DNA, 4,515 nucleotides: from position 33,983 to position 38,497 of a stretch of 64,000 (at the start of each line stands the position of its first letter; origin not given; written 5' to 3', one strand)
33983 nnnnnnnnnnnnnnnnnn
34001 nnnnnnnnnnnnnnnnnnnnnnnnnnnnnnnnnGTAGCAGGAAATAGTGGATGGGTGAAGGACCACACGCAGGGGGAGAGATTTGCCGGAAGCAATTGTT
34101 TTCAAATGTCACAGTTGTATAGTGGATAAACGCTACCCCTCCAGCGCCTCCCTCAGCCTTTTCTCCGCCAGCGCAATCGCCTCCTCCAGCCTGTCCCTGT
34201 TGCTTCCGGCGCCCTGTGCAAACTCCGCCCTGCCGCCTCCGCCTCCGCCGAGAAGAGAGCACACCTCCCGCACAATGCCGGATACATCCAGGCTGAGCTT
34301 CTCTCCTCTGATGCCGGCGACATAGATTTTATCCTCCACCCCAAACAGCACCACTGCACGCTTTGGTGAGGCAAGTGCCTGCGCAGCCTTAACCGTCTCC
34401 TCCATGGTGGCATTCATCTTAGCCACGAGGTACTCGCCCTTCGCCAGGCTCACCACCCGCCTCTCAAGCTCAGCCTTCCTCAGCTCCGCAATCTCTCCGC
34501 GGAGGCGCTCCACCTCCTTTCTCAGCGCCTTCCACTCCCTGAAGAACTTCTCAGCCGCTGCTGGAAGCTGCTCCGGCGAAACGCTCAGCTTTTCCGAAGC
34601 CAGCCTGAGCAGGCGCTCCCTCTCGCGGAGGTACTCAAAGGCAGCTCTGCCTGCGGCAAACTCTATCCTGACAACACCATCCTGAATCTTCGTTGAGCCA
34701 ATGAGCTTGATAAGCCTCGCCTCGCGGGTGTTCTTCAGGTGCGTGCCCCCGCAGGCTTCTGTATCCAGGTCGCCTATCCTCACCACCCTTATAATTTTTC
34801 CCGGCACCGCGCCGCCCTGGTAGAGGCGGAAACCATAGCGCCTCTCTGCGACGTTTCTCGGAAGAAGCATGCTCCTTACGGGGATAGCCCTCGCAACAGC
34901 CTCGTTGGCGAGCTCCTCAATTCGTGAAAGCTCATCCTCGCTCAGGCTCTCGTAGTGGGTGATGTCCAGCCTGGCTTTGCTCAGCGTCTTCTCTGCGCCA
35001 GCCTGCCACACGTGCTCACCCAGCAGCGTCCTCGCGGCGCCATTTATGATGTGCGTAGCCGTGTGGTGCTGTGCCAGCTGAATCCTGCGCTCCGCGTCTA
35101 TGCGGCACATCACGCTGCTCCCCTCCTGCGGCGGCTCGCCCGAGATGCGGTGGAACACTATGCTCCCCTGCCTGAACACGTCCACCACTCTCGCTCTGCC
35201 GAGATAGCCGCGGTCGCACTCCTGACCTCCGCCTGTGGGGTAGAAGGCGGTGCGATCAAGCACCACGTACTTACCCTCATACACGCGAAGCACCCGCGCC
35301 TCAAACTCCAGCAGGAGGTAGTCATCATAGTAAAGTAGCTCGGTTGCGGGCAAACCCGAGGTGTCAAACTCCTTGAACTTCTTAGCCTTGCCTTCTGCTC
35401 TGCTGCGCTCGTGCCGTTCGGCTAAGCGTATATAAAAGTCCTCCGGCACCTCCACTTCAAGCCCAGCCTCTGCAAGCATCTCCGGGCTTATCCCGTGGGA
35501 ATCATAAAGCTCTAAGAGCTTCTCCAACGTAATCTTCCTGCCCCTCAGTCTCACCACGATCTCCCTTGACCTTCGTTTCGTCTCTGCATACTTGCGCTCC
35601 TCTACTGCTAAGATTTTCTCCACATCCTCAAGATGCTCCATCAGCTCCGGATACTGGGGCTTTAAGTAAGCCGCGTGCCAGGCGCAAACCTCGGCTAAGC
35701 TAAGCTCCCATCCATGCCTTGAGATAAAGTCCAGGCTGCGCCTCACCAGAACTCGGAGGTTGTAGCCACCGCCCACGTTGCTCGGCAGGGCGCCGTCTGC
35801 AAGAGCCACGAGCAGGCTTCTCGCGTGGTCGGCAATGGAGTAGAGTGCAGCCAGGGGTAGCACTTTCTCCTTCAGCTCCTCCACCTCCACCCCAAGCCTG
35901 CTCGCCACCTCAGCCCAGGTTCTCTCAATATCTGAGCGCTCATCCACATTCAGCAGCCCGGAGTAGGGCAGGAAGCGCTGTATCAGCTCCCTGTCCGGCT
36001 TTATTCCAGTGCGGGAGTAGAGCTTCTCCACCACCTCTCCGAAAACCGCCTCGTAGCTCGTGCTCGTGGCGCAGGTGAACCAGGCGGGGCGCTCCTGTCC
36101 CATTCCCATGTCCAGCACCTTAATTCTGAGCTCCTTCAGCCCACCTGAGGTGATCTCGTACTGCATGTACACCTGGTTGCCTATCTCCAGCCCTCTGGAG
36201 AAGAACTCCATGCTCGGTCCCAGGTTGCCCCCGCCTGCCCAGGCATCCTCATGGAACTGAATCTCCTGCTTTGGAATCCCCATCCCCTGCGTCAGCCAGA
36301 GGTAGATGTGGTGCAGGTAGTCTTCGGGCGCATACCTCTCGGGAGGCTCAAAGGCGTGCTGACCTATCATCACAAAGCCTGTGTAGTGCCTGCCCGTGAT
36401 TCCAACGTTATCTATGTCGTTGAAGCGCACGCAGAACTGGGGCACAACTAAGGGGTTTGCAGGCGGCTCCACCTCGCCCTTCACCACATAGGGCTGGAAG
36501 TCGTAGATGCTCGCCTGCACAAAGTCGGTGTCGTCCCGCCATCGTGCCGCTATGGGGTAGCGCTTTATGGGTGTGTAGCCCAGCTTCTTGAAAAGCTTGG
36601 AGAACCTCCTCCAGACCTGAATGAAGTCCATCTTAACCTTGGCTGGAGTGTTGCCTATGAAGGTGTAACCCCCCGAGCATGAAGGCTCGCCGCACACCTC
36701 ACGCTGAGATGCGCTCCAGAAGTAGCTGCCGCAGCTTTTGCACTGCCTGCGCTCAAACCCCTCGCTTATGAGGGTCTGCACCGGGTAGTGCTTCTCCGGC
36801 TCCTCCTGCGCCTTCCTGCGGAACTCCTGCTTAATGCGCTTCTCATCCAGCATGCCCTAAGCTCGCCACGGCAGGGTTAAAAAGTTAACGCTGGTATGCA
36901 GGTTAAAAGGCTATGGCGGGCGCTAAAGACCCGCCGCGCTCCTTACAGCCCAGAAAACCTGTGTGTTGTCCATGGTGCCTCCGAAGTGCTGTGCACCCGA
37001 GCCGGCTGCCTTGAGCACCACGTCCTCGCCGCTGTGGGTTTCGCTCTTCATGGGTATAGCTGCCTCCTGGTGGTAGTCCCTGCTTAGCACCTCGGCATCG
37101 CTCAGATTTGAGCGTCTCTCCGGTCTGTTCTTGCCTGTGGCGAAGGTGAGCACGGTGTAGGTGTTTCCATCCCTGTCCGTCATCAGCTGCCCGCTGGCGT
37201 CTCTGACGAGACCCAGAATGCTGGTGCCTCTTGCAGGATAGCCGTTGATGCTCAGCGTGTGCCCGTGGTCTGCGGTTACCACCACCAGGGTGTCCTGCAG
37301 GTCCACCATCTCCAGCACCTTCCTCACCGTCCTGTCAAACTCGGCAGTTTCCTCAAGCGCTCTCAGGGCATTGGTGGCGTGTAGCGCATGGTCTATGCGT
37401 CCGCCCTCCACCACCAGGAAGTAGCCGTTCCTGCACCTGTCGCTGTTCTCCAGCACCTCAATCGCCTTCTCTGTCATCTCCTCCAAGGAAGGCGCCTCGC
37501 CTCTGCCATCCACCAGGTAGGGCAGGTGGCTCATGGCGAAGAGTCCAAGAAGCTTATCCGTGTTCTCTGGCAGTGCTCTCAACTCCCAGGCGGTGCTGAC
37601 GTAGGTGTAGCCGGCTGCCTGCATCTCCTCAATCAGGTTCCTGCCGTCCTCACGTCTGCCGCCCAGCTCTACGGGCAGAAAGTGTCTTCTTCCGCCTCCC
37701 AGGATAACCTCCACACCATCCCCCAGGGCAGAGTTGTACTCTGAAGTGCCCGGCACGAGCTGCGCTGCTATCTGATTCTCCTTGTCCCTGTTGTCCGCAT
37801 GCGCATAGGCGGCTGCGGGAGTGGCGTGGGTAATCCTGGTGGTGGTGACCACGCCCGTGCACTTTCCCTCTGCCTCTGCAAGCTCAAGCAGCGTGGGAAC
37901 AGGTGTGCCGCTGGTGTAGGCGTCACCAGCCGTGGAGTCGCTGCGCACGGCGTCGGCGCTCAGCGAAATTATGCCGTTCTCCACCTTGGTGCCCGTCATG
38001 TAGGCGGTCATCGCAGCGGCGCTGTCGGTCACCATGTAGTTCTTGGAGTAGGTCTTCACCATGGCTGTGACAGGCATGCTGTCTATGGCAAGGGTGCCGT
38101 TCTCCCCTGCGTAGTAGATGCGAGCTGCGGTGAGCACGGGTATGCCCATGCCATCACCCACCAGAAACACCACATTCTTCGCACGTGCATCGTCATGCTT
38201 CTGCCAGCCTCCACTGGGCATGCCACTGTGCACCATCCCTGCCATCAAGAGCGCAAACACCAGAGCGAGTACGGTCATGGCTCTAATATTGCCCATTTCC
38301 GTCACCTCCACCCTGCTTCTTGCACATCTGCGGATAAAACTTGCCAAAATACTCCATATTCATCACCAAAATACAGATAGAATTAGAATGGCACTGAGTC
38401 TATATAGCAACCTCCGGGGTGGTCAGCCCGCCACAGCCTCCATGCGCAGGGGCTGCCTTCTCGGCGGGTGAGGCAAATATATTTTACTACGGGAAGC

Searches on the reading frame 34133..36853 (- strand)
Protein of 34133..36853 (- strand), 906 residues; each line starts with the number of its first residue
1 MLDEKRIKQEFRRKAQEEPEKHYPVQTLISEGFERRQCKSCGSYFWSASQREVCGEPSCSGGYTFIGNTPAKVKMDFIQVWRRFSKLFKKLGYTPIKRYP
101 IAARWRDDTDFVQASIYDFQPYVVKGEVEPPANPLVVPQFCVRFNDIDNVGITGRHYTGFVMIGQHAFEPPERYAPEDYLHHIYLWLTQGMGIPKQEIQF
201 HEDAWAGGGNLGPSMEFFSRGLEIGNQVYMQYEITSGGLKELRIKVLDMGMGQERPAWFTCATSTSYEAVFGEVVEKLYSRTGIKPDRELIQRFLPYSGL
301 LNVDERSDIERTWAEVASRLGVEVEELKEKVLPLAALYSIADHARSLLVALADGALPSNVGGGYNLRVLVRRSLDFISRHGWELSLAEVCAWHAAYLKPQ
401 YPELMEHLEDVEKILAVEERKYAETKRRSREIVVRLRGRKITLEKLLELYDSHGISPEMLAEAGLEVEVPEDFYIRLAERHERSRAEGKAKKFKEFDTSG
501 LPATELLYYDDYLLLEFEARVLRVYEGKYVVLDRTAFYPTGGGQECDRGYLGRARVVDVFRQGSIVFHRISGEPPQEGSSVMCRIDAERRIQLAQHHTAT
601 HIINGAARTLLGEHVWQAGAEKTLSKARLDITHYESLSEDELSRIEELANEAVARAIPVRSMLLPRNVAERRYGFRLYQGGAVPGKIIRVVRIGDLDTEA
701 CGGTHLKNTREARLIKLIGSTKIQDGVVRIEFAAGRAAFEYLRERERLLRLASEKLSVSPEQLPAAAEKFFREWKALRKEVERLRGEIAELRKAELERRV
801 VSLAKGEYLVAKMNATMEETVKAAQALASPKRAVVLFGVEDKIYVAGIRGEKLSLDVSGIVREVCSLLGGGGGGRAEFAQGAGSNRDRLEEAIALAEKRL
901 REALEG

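Call 49: search_protein_families(library=pfam, proteins=[window:34133-36853:-], max_evalue=0.000001)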
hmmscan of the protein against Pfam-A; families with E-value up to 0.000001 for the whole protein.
window:34133-36853:- (906 aa): 3 families
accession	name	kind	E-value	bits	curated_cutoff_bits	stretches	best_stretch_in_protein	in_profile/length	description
PF01411.24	tRNA-synt_2c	-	4.6e-84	283.4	30.3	1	82-589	4-552/552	tRNA synthetases class II (A)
PF07973.19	tRNA_SAD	-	2.2e-14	53.6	24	1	688-731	1-44/44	Threonyl and Alanyl tRNA synthetase second additional domain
PF02272.25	DHHA1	-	2.2e-12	47.7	25.9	1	807-901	3-101/102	DHHA1 domain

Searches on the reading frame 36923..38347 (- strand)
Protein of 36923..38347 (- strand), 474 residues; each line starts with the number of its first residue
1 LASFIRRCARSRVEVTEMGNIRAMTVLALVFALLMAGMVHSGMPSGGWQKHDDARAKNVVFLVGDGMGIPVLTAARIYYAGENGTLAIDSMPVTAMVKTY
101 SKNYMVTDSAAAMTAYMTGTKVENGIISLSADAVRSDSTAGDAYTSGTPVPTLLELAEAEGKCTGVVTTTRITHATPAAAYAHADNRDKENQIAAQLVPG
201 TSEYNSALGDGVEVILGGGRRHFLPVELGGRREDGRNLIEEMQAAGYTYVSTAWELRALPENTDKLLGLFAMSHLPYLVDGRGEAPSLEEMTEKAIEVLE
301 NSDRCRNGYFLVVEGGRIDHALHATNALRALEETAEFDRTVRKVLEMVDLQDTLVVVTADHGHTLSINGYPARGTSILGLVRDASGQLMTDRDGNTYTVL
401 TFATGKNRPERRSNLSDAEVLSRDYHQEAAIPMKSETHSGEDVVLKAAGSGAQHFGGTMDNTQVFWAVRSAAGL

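Call 49: search_protein_families(library=pfam, proteins=[window:36923-38347:-], max_evalue=0.000001)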
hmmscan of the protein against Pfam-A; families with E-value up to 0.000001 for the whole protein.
window:36923-38347:- (474 aa): 2 families
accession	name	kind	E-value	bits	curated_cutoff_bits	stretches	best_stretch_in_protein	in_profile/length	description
PF00245.25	Alk_phosphatase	-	4e-112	375.7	24.4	1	56-473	1-422/423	Alkaline phosphatase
PF01676.23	Metalloenzyme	-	9.3e-07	29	24.3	0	288-367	131-206/252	Metalloenzyme superfamily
